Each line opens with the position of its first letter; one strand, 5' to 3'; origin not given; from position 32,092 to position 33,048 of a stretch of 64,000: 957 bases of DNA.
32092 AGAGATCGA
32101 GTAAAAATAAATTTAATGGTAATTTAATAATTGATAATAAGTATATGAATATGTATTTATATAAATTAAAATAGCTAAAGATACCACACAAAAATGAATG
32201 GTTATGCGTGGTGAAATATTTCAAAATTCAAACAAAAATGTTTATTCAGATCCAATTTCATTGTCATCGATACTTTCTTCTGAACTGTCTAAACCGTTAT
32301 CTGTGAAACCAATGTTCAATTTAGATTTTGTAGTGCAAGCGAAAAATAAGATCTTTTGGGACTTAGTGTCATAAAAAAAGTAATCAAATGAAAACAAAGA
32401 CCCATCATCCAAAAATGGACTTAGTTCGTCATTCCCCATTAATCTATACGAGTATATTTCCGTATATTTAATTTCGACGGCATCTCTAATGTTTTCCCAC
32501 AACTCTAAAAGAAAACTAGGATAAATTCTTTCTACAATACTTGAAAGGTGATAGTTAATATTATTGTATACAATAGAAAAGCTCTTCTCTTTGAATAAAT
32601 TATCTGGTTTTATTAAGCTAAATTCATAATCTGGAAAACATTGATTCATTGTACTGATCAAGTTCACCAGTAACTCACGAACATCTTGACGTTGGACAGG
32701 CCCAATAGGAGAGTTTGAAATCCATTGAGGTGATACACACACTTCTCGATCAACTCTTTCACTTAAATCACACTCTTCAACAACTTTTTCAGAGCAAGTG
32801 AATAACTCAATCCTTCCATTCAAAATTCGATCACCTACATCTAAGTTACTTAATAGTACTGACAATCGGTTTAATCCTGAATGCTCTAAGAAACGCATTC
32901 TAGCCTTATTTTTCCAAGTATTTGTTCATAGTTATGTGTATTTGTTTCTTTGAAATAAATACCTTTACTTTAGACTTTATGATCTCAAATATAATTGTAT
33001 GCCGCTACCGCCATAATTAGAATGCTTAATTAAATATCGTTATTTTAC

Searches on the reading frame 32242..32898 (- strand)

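Call 27: search_protein_families(library=pfam, proteins=[window:32242-32898:-])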
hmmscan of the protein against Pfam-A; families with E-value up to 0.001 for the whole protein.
window:32242-32898:- (218 aa): 1 family
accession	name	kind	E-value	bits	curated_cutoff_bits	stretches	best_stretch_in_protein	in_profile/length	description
PF09174.15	Maf1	-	1.1e-37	130.2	28.9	1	51-186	40-173/174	Maf1 regulator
